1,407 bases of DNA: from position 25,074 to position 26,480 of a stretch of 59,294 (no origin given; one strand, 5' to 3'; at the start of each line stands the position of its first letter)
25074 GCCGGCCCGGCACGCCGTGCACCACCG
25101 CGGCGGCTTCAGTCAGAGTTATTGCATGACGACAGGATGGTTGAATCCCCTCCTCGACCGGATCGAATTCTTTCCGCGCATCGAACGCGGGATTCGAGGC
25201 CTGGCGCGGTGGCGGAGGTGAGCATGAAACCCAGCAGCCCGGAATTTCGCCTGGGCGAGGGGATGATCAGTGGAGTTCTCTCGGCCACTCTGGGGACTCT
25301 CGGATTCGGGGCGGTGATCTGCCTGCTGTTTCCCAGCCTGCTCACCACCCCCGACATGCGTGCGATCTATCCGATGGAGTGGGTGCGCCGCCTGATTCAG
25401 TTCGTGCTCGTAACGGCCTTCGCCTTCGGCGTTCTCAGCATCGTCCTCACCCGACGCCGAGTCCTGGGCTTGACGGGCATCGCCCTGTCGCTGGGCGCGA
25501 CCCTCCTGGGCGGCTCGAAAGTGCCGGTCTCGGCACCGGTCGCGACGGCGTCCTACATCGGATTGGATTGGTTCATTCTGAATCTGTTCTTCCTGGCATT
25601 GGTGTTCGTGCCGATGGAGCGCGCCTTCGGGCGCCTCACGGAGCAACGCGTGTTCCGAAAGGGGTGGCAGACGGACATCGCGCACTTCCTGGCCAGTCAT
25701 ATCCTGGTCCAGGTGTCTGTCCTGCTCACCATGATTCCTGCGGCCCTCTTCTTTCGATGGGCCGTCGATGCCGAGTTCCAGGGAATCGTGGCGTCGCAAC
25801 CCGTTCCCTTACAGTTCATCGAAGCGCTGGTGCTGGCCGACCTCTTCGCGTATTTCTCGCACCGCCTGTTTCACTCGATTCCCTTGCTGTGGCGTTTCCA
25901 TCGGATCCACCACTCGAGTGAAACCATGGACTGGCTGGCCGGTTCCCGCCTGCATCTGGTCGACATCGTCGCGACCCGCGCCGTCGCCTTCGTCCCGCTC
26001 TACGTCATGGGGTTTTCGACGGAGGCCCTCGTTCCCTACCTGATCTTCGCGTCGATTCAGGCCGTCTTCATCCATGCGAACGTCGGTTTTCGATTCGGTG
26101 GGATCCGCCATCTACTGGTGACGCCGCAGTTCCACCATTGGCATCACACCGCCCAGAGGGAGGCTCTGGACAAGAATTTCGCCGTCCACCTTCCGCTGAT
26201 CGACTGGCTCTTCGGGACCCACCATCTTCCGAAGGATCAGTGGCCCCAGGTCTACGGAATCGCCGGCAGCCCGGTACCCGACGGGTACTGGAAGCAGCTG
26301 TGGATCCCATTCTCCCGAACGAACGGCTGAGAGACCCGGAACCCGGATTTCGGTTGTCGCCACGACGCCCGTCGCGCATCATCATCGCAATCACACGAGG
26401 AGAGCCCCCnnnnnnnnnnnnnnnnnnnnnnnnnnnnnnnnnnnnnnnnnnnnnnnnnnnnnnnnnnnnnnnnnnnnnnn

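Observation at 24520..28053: CarF/PEDS1-type desaturase + FA-hydroxylase-superfamily enzyme + HACL/OXC-type ThDP lyase in one co-directional block: candidate undescribed ether-lipid / 2-hydroxy-lipid remodelling operon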

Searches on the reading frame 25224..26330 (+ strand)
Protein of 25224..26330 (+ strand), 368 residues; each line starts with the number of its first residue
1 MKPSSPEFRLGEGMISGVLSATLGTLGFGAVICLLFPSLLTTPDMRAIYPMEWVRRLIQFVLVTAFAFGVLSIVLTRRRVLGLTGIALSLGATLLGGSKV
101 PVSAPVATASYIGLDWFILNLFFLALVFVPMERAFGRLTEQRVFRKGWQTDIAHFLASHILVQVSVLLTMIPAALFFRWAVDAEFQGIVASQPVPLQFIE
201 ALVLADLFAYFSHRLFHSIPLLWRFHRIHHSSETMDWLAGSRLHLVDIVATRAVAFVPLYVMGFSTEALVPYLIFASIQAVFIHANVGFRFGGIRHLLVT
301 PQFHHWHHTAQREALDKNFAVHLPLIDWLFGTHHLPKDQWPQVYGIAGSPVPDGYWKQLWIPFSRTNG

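Call 3: search_protein_families(library=pfam, proteins=[window:25224-26330:+], max_evalue=0.01)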
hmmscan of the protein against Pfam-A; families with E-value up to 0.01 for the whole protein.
window:25224-26330:+ (368 aa): 1 family
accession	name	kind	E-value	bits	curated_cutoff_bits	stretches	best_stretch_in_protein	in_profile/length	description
PF04116.19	FA_hydroxylase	-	1.7e-27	96.9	31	1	201-332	4-132/132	Fatty acid hydroxylase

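Call 4: search_protein_families(library=ncbifam, proteins=[window:25224-26330:+], max_evalue=0.01)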
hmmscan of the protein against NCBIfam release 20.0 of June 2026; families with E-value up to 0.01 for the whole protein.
window:25224-26330:+ (368 aa): 2 families
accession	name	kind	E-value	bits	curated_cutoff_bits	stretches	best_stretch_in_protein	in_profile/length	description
NF052566.1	OrLpdHdlsOlsERhiz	equivalog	4.5e-33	114.8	475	1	107-366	25-286/293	ornithine lipid hydroxylase OlsE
NF004742.0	PRK06076.1-3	equivalog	0.00026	20.3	531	1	92-166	275-348/356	NADH-quinone oxidoreductase subunit NuoH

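Call 18: search_solved_structures(query=window:25224-26330:+, max_evalue=1)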
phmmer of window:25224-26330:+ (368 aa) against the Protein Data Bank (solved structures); distinct sequences matched with E-value up to 1: 0.

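Call 21: find_homologous_proteins(query=window:25224-26330:+, max_evalue=0.00001)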
Query window:25224-26330:+ (368 aa): 3133 proteins with E <= 0.00001 among 8000 candidates; the best 120 are listed.
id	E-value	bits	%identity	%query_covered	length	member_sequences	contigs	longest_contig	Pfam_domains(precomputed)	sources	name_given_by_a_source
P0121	1.3e-240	816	98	100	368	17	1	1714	PF04116.20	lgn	-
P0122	1.9e-209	714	85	99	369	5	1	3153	PF04116.20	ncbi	-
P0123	1.3e-183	629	75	98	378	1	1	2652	PF04116.20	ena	-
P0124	1.8e-183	628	74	100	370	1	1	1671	PF04116.20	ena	-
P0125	1.0e-180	619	74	99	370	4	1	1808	PF04116.20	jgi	jgi:lathosterol oxidase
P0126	2.7e-175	601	72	99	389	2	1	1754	PF04116.20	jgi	jgi:lathosterol oxidase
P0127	5.2e-175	600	72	98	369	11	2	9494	PF04116.20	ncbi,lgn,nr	ncbi:MAG: sterol desaturase family protein [Myxococcales bacterium]|nr:sterol desaturase family prot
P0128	8.8e-174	596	73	97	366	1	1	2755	PF04116.20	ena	-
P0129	2.7e-171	588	72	97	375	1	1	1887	PF04116.20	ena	-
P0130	8.9e-171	586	70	98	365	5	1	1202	PF04116.20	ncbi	-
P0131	2.0e-170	585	71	97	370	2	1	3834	PF04116.20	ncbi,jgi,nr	ncbi:MAG: sterol desaturase family protein [Deltaproteobacteria bacterium]|nr:sterol desaturase fami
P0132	5.1e-170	584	70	98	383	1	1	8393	PF04116.20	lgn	-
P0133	2.9e-169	581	70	98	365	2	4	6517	PF04116.20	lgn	-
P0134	1.6e-167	576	69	99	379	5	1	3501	PF04116.20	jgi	jgi:sterol desaturase/sphingolipid hydroxylase (fatty acid hydroxylase superfamily)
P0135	3.0e-166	571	70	99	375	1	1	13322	PF04116.20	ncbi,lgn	-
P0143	7.9e-163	560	68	99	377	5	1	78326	PF04116.20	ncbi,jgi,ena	-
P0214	1.3e-141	490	59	99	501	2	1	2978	PF04116.20,PF00355.33,PF13806.13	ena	-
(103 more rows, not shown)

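Call 23: find_related_loci(query=A2, collection=metagenome_contigs, flank=8000)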
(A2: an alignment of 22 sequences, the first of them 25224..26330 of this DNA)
Query A2 (368 aa) in metagenome_contigs; peptide patterns used: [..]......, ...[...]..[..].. (x = any residue, [..] = any of these).
600 stretches matched a pattern (row limit reached: there are more); 537 encode a relative of the query (tblastn E <= 1e-3); the best 80 are kept; 80 distinct loci.
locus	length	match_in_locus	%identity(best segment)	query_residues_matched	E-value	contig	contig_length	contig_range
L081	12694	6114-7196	62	1-364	4e-143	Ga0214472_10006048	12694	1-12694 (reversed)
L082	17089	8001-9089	60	2-363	5e-143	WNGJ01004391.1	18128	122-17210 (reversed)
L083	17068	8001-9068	59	13-368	7e-142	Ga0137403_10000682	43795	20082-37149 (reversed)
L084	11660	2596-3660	60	11-368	3e-140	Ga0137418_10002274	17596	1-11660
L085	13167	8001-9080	58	3-363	5e-140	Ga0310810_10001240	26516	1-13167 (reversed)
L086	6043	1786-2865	60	3-363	1e-139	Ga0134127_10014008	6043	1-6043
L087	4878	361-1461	59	2-365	4e-138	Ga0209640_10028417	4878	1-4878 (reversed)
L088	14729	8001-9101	59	2-363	4e-136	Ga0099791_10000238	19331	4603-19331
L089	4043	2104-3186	55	10-368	2e-134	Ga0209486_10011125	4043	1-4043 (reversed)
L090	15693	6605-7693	55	3-367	5e-131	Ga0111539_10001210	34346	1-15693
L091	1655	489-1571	55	7-367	9e-141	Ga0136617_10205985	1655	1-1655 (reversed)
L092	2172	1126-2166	55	1-348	1e-137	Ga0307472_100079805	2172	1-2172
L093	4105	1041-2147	54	1-364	2e-129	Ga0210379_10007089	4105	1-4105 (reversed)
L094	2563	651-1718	54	11-366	6e-133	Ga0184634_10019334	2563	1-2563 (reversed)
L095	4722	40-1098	59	7-363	1e-127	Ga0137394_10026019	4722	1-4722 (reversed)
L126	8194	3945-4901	52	9-367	9e-110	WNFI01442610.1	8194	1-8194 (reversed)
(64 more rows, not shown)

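Call 38: find_encoding_contigs(protein=P0122, flank=10000, max_places=3)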
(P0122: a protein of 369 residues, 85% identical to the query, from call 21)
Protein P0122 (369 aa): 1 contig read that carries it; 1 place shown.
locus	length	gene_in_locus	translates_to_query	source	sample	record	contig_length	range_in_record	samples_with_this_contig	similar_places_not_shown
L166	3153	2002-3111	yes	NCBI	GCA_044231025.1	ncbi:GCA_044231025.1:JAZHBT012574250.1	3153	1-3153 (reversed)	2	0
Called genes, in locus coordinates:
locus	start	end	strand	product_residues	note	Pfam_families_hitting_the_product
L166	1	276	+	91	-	?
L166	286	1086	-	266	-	PF01209:Ubie_methyltran, PF13489:Methyltransf_23, PF13847:Methyltransf_31, PF08241:Methyltransf_11, PF08242:Methyltransf_12, PF13649:Methyltransf_25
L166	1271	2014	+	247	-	PF10520:Lipid_desat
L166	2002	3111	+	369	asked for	PF04116:FA_hydroxylase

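Call 39: find_encoding_contigs(protein=P0143, flank=10000, max_places=3)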
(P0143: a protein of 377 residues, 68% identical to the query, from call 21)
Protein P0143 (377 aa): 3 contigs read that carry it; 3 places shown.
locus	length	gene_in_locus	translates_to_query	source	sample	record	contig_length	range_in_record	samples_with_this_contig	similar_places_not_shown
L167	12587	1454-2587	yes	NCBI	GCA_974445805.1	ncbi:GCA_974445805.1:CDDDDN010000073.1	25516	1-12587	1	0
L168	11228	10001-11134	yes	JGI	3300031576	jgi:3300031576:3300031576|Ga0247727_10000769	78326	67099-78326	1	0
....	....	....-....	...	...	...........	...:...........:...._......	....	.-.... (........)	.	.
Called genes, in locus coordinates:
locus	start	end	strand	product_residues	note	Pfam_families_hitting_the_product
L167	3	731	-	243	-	?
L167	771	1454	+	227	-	PF10520:Lipid_desat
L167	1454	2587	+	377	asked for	PF04116:FA_hydroxylase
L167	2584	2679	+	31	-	-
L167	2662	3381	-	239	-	PF01209:Ubie_methyltran (weak), PF13489:Methyltransf_23, PF08241:Methyltransf_11, PF08242:Methyltransf_12, PF13649:Methyltransf_25, PF13847:Methyltransf_31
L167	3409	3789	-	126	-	-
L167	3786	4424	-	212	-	-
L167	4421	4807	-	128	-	-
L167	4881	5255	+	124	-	-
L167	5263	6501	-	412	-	PF00109:ketoacyl-synt, PF02801:Ketoacyl-synt_C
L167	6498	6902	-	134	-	PF00106:adh_short, PF13561:adh_short_C2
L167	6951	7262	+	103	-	-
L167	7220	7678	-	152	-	PF22817:ApeP-like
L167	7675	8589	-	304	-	PF03279:Lip_A_acyltrans (weak)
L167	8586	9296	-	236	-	PF00535:Glycos_transf_2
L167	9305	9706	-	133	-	PF22818:ApeI-like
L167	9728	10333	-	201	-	-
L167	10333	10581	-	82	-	PF00550:PP-binding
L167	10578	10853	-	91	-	PF00550:PP-binding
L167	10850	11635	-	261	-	PF01553:Acyltransferase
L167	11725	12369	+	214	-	PF19574:LolA_3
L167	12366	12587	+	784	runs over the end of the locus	-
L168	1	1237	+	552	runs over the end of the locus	PF00294:PfkB, PF01380:SIS, PF13580:SIS_2 (weak)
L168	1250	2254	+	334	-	PF01040:UbiA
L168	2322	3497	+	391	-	PF13365:Trypsin_2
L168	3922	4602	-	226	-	-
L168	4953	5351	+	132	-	-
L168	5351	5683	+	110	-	PF13565:HTH_32 (weak)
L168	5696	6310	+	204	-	-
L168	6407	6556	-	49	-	-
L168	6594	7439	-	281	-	PF00872:Transposase_mut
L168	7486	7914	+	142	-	-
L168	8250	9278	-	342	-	PF00487:FA_desaturase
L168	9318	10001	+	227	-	PF10520:Lipid_desat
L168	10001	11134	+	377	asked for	PF04116:FA_hydroxylase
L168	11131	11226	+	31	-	?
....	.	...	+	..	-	?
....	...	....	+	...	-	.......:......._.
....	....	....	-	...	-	-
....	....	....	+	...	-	-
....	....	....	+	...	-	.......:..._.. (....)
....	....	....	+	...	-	-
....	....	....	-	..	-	-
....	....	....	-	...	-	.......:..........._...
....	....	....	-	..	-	-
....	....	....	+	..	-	-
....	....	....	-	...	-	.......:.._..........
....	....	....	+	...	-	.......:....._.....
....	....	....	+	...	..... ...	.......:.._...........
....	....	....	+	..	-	-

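Call 67: predict_structure(alignment_id=A2)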
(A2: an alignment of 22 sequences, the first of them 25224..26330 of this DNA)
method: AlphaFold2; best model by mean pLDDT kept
length: 368 residues; sequences in the alignment: 22
mean_pLDDT: 66.8   pTM: 0.59
mean pLDDT of the five models: 66.8, 65.6, 63.9, 63.4, 61.2
residues with pLDDT >= 90: 18; 70-90: 166; 50-70: 103; < 50: 81
segments of 3 or more residues with pLDDT < 50: 1-10, 105-122, 130-132, 135-151, 233-238, 244-246, 249-251, 349-352, 361-368
pLDDT, mean of each block of 10 residues (from residue 1): 40 67 75 66 52 78 85 80 87 86 50 46 50 48 39 55 58 64 83 92 83 74 68 49 50 62 82 75 67 79 77 79 83 83 59 51 43
secondary structure, 60 per line:
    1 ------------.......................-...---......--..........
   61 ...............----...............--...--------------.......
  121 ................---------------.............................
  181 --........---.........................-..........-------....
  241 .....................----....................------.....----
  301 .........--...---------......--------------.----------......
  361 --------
elements in order: H13-35 H43-48 H51-75 H80-94 H114-136 H152-180 H183-190 H194-218 H220-229 H237-261 H266-285 H292-296 H301-308 H324-329 H355-360

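Call 69: search_protein_families(library=ncbifam, proteins=[L168:8250-9278:-], max_evalue=1e-10)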
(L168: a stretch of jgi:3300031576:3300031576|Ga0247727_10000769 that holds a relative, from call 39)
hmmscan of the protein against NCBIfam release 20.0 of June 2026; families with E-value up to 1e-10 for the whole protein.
L168:8250-9278:- (342 aa): 0 families

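Call 70: fold_search(model_id=the predicted structure, library=pdb)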
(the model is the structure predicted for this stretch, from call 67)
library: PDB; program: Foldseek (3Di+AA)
matches with E <= 10: 34; with E <= 0.001: 0
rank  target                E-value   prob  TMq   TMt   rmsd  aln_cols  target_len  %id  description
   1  9jrm                  2.7e+00  0.04  0.16  0.16  19.9       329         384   12  outward-open hSLC19A1 + 2'3'-CDAS (released 2025-02-26)
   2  8goe                  3.2e+00  0.03  0.15  0.14  20.9       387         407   12  Structure of hSLC19A1+5-MTHF (released 2022-10-05)
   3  8sbe                  3.5e+00  0.03  0.14  0.13  20.4       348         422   14  Structure of the rat vesicular glutamate transporter 2 determined by single-particle Cryo-EM (released 2023-05-03)
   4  9m9v                  3.5e+00  0.03  0.14  0.12  19.7       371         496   13  Cryo-EM structure of human OAT1 in complex with adefovir (released 2025-06-18)
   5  8t6a                  3.8e+00  0.02  0.12  0.12  19.9       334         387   13  Human VMAT2 in complex with reserpine (released 2023-11-01)
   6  8qsm                  4.0e+00  0.03  0.17  0.14  21.3       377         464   14  Cryo-EM structure of human SLC15A4 monomer in outward open state in LMNG (released 2023-10-25)
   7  8gym_C1               4.2e+00  0.04  0.14  0.09  18.4       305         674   13  Cryo-EM structure of Tetrahymena thermophila respiratory mega-complex MC IV2+(I+III2+II)2 (released 2023-06-14)
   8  3te0_A                4.6e+00  0.02  0.12  0.14  19.7       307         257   12  Crystal structure of HSC K148E (released 2012-03-07)
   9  9w1r                  5.2e+00  0.01  0.11  0.11  20.9       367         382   14  S-4048-bound human SLC37A4 monomer (released 2025-11-19)
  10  2y5y_B                6.0e+00  0.02  0.16  0.15  20.2       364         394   13  Crystal structure of LacY in complex with an affinity inactivator (released 2011-06-15)
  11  9mau                  6.2e+00  0.02  0.15  0.12  21.8       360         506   14  Cryo-EM structure of human OAT1 in the apo state (released 2025-06-18)
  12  6rz9                  6.5e+00  0.01  0.12  0.12  26.6       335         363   13  Crystal structure of the human cysteinyl leukotriene receptor 2 in complex with ONO-2770372 (released 2019-12-11)
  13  9m2h                  6.5e+00  0.01  0.10  0.09  19.9       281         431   10  Structure of the auxin importer AUX1 in Arabidopsis thaliana in the CHPAA-bound state (released 2025-05-28)
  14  8sdu                  6.8e+00  0.02  0.15  0.13  20.7       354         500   14  Structure of rat organic anion transporter 1 (OAT1) (released 2023-10-18)
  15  7vlr                  6.8e+00  0.02  0.14  0.05  21.6       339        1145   10  Structure of SUR2B in complex with Mg-ATP/ADP (released 2022-05-18)
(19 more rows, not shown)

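Call 78: search_protein_families(library=pfam, proteins=[P0214], max_evalue=0.001)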
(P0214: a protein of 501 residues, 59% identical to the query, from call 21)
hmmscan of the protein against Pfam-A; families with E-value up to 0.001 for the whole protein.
P0214 (501 aa): 3 families
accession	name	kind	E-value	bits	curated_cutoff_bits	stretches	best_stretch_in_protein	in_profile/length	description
PF04116.19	FA_hydroxylase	-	2.3e-28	99.7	31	1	213-342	4-132/132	Fatty acid hydroxylase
PF00355.32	Rieske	-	7.7e-20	71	20.3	1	399-483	3-87/88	Rieske [2Fe-2S] domain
PF13806.12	Rieske_2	-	4.4e-11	43.1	27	1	399-494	3-103/104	Rieske-like [2Fe-2S] domain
